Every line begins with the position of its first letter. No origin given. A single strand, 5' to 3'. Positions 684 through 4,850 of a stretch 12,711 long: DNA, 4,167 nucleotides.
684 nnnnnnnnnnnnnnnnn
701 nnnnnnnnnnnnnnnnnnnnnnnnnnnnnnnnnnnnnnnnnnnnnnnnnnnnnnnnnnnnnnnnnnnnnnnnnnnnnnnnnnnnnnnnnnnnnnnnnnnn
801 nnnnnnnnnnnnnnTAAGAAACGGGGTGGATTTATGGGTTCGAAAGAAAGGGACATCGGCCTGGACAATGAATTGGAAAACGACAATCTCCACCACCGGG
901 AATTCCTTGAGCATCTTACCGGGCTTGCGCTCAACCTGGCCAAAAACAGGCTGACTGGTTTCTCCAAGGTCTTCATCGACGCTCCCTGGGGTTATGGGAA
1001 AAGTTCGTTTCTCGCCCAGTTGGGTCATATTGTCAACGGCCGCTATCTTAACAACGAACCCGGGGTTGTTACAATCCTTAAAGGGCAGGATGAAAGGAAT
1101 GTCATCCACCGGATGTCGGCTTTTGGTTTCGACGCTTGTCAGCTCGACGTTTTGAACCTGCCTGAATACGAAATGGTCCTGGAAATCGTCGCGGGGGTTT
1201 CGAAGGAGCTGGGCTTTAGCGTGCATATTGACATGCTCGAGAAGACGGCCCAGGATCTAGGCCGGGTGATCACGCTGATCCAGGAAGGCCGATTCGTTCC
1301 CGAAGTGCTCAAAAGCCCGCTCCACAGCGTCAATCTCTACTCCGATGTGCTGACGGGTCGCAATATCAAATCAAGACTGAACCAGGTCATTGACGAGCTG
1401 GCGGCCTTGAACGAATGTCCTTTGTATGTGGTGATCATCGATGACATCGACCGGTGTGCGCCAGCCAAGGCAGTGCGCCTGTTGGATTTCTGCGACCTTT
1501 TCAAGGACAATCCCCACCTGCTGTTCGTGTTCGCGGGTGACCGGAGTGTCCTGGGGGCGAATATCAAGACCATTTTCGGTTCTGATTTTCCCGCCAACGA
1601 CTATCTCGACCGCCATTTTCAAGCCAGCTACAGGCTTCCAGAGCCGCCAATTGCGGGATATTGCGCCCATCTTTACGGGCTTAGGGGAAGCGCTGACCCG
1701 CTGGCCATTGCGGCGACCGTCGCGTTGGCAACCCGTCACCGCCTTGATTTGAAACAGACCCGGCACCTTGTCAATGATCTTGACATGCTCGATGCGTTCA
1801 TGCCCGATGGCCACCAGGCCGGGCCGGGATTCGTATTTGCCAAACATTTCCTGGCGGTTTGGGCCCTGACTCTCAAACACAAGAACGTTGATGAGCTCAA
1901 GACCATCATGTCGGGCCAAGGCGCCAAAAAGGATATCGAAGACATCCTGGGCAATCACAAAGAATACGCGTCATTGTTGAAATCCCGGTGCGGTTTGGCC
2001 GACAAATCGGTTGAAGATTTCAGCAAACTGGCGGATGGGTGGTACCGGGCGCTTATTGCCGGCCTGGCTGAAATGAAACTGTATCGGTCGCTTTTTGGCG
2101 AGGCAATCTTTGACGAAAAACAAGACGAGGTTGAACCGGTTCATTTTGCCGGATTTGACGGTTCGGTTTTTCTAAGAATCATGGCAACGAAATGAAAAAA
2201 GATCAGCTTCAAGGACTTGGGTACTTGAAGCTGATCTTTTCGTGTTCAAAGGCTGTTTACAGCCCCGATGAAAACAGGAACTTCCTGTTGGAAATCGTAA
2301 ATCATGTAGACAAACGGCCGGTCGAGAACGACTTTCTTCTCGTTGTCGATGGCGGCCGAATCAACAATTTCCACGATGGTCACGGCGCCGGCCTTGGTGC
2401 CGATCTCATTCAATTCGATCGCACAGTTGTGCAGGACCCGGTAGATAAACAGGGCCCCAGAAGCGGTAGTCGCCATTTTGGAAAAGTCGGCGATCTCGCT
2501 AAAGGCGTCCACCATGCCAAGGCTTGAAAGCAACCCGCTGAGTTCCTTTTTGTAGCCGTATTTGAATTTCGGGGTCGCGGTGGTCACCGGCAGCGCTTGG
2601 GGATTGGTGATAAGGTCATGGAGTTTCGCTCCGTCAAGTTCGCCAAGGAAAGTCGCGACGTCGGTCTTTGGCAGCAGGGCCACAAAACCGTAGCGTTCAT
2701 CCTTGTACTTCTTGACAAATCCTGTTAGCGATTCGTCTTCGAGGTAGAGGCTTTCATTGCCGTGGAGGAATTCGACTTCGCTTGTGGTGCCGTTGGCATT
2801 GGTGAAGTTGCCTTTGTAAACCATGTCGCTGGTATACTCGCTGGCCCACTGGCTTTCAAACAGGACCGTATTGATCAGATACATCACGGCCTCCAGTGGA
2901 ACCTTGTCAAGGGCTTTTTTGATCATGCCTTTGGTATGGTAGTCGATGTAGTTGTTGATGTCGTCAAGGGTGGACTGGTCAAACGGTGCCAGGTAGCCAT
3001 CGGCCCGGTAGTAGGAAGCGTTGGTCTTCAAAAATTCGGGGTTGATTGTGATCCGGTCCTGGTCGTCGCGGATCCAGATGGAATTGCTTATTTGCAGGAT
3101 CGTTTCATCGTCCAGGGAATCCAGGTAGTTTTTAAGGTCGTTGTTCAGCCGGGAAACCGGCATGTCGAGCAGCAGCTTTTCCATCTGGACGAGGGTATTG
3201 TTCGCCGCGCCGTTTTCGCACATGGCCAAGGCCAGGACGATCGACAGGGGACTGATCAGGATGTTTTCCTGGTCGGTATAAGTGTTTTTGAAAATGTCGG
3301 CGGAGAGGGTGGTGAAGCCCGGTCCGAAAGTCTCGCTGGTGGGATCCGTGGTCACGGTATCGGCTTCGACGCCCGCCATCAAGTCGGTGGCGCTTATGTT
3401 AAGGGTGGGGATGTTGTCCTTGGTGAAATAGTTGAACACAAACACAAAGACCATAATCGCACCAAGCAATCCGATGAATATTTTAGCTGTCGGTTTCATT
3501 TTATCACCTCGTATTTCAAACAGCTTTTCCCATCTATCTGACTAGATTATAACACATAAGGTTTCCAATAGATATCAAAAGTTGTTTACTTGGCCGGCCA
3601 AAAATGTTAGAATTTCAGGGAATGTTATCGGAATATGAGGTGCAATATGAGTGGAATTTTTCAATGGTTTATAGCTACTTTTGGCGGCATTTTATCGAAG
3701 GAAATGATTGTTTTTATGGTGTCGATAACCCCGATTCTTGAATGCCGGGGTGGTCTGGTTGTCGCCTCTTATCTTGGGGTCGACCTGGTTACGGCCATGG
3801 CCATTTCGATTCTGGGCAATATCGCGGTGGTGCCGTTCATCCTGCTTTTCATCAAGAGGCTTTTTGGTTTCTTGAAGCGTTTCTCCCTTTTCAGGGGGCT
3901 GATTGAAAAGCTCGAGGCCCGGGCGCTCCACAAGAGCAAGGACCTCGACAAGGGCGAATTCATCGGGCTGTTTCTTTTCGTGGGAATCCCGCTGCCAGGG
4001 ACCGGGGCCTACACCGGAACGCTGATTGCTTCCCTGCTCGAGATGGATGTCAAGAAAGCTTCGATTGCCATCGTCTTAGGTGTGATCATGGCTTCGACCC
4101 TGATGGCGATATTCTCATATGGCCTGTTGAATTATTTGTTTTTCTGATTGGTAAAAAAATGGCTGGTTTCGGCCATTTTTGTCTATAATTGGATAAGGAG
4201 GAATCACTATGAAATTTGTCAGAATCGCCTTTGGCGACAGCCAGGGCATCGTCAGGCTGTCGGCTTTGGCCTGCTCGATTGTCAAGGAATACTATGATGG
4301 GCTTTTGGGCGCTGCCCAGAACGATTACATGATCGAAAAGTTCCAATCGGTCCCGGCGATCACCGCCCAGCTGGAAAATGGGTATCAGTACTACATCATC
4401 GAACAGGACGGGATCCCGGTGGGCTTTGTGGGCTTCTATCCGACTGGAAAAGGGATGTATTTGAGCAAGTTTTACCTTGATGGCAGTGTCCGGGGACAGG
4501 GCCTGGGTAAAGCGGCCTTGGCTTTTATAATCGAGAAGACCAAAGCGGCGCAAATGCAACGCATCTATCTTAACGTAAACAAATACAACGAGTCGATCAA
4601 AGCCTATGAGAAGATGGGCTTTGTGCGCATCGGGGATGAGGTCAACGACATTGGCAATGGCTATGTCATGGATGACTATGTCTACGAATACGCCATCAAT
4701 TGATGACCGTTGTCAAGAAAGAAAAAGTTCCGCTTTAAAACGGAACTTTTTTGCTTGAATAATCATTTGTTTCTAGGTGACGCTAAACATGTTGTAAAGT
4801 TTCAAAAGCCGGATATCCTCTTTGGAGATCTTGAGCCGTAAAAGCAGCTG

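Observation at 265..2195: Three-gene operon: two small acidic proteins plus a membrane-less KAP-family NTPase, a candidate uncharacterised conflict/defence module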

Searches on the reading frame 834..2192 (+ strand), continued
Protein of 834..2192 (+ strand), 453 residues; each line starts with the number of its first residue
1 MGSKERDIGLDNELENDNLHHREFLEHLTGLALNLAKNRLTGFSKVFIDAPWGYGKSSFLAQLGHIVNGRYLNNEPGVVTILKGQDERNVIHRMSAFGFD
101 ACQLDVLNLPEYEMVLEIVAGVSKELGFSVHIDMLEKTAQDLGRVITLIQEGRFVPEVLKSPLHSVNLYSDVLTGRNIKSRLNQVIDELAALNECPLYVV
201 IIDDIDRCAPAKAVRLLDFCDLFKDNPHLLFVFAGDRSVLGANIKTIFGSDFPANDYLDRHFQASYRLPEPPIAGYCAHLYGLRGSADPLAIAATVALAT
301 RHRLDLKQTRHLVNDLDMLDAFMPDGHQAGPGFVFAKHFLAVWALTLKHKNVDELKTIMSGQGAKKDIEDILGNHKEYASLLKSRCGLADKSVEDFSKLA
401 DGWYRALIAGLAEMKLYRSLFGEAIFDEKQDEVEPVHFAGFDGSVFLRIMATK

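Call 68: search_protein_families(library=padloc, proteins=[P0013, P0162, P0159, P0006, P0007, L010:5992-7389:+, L008:5995-7392:+], max_evalue=0.00001)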
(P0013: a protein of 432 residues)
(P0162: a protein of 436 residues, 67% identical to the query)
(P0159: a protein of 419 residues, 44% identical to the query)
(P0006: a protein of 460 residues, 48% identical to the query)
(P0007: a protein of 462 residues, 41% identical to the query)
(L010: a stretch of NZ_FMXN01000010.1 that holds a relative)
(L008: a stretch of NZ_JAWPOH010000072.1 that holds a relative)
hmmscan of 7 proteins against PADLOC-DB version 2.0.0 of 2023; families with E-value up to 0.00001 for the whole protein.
P0013 (432 aa): 6 families
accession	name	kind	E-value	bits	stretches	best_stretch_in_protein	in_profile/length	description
PDLC04959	PDC-S20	-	5.4e-44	149.5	1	24-373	20-373/464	-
PDLC04956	PDC-S20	-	6.3e-35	119.4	2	175-369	167-369/450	-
PDLC04957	PDC-S20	-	7.5e-24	83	1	26-265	17-261/446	-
PDLC04958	PDC-S20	-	1.7e-23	81.7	1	24-273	13-270/458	-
PDLC02209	QatA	-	4.2e-15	53.4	1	171-241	186-256/646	-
PDLC02210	QatA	-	1.4e-09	35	1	169-242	186-258/593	-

P0162 (436 aa): 7 families
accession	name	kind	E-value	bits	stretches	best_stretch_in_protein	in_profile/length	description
PDLC04959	PDC-S20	-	2.6e-44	150.5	1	22-409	26-400/464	-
PDLC04956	PDC-S20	-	1.8e-32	111.3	2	186-397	179-390/450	-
PDLC04958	PDC-S20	-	1.2e-21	75.6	1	23-284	12-280/458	-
PDLC04957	PDC-S20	-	1.5e-21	75.4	1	23-269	14-265/446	-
PDLC02209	QatA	-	2.4e-13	47.6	1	171-238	186-253/646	-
PDLC02210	QatA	-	1.1e-09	35.3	1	171-240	188-256/593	-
PDLC02361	PifA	-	6.2e-07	26.4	0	160-252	157-246/720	PifA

P0159 (419 aa): 6 families
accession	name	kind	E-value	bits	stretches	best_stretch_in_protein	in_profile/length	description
PDLC04959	PDC-S20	-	3.1e-43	147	1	14-400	15-408/464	-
PDLC04956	PDC-S20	-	2.4e-35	120.8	2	179-361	175-372/450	-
PDLC04957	PDC-S20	-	4.2e-23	80.5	1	26-275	17-274/446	-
PDLC04958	PDC-S20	-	4.6e-22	76.9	1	25-262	14-260/458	-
PDLC02209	QatA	-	1.5e-11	41.6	1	169-239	187-257/646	-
PDLC02210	QatA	-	4.7e-09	33.3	1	183-254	201-271/593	-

P0006 (460 aa): 2 families
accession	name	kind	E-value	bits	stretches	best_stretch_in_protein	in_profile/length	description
PDLC04959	PDC-S20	-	5.6e-17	60.4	1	182-373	172-370/464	-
PDLC04957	PDC-S20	-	3e-06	25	0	182-262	165-246/446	-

P0007 (462 aa): 2 families
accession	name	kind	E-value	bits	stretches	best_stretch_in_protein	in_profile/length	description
PDLC04959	PDC-S20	-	3.7e-13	47.8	1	181-291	171-278/464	-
PDLC04957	PDC-S20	-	3.1e-07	28.2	1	181-271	164-255/446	-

L010:5992-7389:+ (466 aa): 7 families
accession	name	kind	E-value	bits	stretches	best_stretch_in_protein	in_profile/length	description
PDLC04959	PDC-S20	-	1.4e-168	560.2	1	1-465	1-463/464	-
PDLC04956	PDC-S20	-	1.7e-52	177.4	1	18-419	11-421/450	-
PDLC04957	PDC-S20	-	1e-40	138.6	1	17-328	4-310/446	-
PDLC04958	PDC-S20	-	3.8e-36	123.4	1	21-328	6-308/458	-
PDLC02361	PifA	-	3.6e-21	73.4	1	35-360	35-344/720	PifA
PDLC02209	QatA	-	5.4e-21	72.8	1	11-241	3-250/646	-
PDLC02210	QatA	-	5.4e-18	62.8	1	19-246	10-256/593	-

L008:5995-7392:+ (466 aa): 7 families
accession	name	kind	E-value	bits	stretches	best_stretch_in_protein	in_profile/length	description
PDLC04959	PDC-S20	-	1.2e-168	560.5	1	1-465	1-463/464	-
PDLC04956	PDC-S20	-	1.1e-52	177.9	1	18-385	11-379/450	-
PDLC04957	PDC-S20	-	2.2e-43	147.4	1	18-329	5-311/446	-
PDLC04958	PDC-S20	-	3.7e-38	130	1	19-279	4-267/458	-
PDLC02361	PifA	-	7.4e-22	75.7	1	32-360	32-344/720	PifA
PDLC02209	QatA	-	1.6e-21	74.6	1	19-242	11-251/646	-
PDLC02210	QatA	-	4.5e-18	63.1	1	19-246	10-256/593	-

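Call 79: get_annotated_region(hit=H4, flank=4000)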
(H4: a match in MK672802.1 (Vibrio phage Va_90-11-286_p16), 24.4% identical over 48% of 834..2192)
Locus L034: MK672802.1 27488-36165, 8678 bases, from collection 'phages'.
description: Vibrio phage Va_90-11-286_p16, complete genome.
organism: Vibrio phage Va_90-11-286_p16 (NCBI taxid 2565519)
taxonomy: Viruses; Duplodnaviria; Heunggongvirae; Uroviricota; Caudoviricetes
host: Vibrio anguillarum strain 90-11-286; source: -; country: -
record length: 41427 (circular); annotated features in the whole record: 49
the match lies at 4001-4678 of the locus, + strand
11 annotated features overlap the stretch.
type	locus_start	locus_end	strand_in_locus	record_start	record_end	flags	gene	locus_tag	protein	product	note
CDS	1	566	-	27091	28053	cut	-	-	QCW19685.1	integrase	-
CDS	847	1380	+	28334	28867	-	-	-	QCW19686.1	hypothetical protein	unknown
CDS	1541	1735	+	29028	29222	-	-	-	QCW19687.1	hypothetical protein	unknown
CDS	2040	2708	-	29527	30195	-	-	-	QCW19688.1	methyltransferase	-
CDS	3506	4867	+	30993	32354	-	-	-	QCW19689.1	hypothetical protein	unknown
CDS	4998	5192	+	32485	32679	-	-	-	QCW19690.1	hypothetical protein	unknown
CDS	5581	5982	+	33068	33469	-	-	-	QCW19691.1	hypothetical protein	unknown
CDS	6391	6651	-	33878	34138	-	-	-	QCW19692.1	hypothetical protein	unknown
CDS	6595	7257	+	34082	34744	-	-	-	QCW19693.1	hypothetical protein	unknown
CDS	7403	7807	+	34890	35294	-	-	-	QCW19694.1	hypothetical protein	unknown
CDS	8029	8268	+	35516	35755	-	-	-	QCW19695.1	hypothetical protein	unknown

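Call 80: get_annotated_region(hit=H2, flank=4000)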
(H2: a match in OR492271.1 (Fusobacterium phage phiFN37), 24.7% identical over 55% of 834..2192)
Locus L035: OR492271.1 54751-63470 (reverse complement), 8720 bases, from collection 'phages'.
description: Fusobacterium phage phiFN37, complete genome.
organism: Fusobacterium phage phiFN37 (NCBI taxid 3079567)
taxonomy: Viruses
host: Fusobacterium necrophorum subsp. necrophorum strain FN37; source: -; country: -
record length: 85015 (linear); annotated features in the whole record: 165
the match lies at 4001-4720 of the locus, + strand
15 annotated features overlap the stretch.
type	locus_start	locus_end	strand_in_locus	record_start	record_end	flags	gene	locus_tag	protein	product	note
CDS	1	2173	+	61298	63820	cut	-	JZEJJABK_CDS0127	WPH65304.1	minor head protein and DNA pilot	head and packaging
CDS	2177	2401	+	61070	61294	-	-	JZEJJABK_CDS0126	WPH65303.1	hypothetical protein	unknown function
CDS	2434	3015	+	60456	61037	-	-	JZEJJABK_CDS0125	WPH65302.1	tail completion or Neck1 protein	connector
CDS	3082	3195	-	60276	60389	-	-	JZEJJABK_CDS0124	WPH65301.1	hypothetical protein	unknown function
CDS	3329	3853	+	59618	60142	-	-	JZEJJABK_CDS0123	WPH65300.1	type III toxin-antitoxin system ToxN/AbiQ family toxin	toxin-antitoxin system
CDS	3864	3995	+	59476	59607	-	-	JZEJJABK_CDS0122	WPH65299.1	hypothetical protein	unknown function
CDS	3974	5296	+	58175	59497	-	-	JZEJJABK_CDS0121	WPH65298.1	hypothetical protein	unknown function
CDS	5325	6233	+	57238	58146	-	-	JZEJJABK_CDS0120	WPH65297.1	hypothetical protein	unknown function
CDS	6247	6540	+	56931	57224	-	-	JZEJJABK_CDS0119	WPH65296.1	hypothetical protein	unknown function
CDS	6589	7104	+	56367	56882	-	-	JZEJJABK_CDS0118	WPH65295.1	hypothetical protein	unknown function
CDS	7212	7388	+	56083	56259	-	-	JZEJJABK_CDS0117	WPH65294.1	transcriptional repressor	transcription regulation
CDS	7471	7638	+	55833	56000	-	-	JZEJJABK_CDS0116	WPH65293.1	hypothetical protein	unknown function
CDS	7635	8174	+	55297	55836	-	-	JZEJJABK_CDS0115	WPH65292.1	Rha family transcriptional regulator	regulation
CDS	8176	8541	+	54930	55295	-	-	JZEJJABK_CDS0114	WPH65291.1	hypothetical protein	unknown function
CDS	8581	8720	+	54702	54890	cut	-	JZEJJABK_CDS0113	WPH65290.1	hypothetical protein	unknown function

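Call 87: search_protein_families(library=pfam, proteins=[L012:243-1997:+, L009:4283-5959:+, L011:4286-5878:+, L007:7494-8933:+, L010:7485-8057:+, L010:8084-8920:+, L017:7617-9143:+, L019:8922-9686:+, L006:3871-4530:+, L009:7380-7700:+], max_evalue=0.001)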
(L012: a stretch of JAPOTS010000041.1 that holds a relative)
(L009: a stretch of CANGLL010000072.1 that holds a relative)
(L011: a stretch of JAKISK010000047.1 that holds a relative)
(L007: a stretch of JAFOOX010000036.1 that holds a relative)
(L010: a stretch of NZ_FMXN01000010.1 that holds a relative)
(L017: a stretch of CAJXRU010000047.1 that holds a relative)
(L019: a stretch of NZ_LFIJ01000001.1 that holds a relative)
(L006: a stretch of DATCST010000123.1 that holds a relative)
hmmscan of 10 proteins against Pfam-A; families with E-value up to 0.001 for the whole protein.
L012:243-1997:+ (585 aa): 2 families
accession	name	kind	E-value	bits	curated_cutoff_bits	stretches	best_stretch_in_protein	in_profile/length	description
PF03235.19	GmrSD_N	-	8.6e-29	101.5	33.2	1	13-256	5-196/199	GmrSD restriction endonuclease, N-terminal domain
PF07510.16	GmrSD_C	-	0.00014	22.2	23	1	467-551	50-116/138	GmrSD restriction endonucleases, C-terminal domain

L009:4283-5959:+ (559 aa): 2 families
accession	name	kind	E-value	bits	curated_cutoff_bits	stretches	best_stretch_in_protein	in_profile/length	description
PF01420.25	Methylase_S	-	5.5e-32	111.7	22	2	103-279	1-167/168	Type I restriction modification DNA specificity domain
PF04131.20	NanE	-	0.00052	19.7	27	0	339-379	125-164/192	Putative N-acetylmannosamine-6-phosphate epimerase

L011:4286-5878:+ (531 aa): 3 families
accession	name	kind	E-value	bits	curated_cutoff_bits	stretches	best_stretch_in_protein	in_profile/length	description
PF14491.11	DUF4435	-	5.9e-26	92.1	27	1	286-488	1-209/238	Protein of unknown function (DUF4435)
PF13304.12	AAA_21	-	9.7e-12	46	27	1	157-240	220-299/304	AAA domain, putative AbiEii toxin, Type IV TA system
PF13175.12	AAA_15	-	7.9e-08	32.7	32.1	1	142-230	266-358/374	AAA ATPase domain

L007:7494-8933:+ (480 aa): 0 families

L010:7485-8057:+ (191 aa): 1 family
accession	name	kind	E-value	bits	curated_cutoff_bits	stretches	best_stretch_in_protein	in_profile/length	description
PF08937.16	ThsB_TIR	-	8.1e-28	97.2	21.2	1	29-124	5-99/100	Thoeris protein ThsB, TIR-like domain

L010:8084-8920:+ (279 aa): 1 family
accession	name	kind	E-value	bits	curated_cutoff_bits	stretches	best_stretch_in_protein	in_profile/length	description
PF20016.6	ThsA_Macro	-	1.9e-62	210.7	25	1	78-260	1-183/183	Thoeris protein ThsA, Macro domain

L017:7617-9143:+ (509 aa): 3 families
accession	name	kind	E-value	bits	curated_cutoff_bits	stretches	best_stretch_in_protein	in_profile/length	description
PF13751.12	DDE_Tnp_1_6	-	4.8e-30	104.9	25.1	1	377-504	2-124/125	Transposase DDE domain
PF05598.16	DUF772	-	2.4e-13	50.3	23.1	1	55-124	1-74/74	Transposase domain (DUF772)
PF01609.27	DDE_Tnp_1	-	1.8e-07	31.6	23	1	239-501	28-200/200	Transposase DDE domain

L019:8922-9686:+ (255 aa): 0 families

L006:3871-4530:+ (220 aa): 0 families

L009:7380-7700:+ (107 aa): 0 families

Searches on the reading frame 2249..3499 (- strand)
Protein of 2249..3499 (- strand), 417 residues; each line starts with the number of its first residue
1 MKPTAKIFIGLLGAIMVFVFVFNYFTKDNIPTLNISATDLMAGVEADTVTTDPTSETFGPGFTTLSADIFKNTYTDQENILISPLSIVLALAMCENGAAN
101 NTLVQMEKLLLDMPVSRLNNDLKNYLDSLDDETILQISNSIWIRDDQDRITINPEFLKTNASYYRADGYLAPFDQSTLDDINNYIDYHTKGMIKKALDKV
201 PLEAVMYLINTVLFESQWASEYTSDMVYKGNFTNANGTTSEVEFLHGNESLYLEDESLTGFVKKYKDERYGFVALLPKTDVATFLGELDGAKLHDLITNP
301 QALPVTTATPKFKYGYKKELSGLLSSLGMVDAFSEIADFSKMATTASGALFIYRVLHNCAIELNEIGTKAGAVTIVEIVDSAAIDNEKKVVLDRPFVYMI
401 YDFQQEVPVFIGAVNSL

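Call 63: find_related_loci(query=A8, collection=metagenome_contigs, flank=8000)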
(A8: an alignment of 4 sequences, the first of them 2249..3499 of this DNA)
Query A8 (417 aa) in metagenome_contigs; peptide patterns used: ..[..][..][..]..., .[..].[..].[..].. (x = any residue, [..] = any of these).
600 stretches matched a pattern, but none encodes a relative of the query by tblastn (E <= 1e-3).

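Call 89: search_protein_families(library=padloc, proteins=[window:2249-3499:-], max_evalue=0.001)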
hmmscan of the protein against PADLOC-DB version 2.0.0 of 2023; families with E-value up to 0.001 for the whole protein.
window:2249-3499:- (417 aa): 0 families

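Call 90: search_protein_families(library=pfam, proteins=[window:2249-3499:-], max_evalue=0.00001)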
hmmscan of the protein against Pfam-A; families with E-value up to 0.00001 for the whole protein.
window:2249-3499:- (417 aa): 1 family
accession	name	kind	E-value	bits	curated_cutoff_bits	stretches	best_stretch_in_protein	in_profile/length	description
PF00079.25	Serpin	-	2.6e-70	238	27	1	64-416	5-369/370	Serpin (serine protease inhibitor)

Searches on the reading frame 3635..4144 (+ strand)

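Call 89: search_protein_families(library=padloc, proteins=[window:3635-4144:+], max_evalue=0.001)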
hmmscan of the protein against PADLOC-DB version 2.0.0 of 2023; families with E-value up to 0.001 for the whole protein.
window:3635-4144:+ (170 aa): 0 families

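Call 90: search_protein_families(library=pfam, proteins=[window:3635-4144:+], max_evalue=0.00001)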
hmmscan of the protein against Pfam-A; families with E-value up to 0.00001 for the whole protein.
window:3635-4144:+ (170 aa): 1 family
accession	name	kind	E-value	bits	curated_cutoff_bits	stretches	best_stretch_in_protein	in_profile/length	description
PF06695.16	Sm_multidrug_ex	-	3e-39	134.8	30.7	1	36-155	1-120/121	Putative small multi-drug export protein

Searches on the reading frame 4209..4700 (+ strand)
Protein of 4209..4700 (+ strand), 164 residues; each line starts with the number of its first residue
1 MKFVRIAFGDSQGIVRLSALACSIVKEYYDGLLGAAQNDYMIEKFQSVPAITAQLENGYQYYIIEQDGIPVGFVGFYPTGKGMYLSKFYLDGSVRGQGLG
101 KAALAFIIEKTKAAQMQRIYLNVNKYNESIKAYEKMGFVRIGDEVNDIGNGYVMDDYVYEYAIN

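Call 89: search_protein_families(library=padloc, proteins=[window:4209-4700:+], max_evalue=0.001)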
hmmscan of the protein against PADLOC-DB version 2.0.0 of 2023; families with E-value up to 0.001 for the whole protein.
window:4209-4700:+ (164 aa): 0 families

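Call 90: search_protein_families(library=pfam, proteins=[window:4209-4700:+], max_evalue=0.00001)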
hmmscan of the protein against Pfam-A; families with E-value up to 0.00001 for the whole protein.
window:4209-4700:+ (164 aa): 4 families
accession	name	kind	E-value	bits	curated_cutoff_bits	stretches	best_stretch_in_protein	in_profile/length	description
PF00583.31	Acetyltransf_1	-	2.4e-15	57.3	20.7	1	53-138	25-116/116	Acetyltransferase (GNAT) family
PF13673.13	Acetyltransf_10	-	1.6e-14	54.4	23.6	1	44-149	12-118/128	Acetyltransferase (GNAT) domain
PF13508.13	Acetyltransf_7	-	4e-12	46.8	27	1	58-139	2-83/84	Acetyltransferase (GNAT) domain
PF13302.13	Acetyltransf_3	-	2.9e-06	28.5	25.4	1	45-139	44-138/138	Acetyltransferase (GNAT) domain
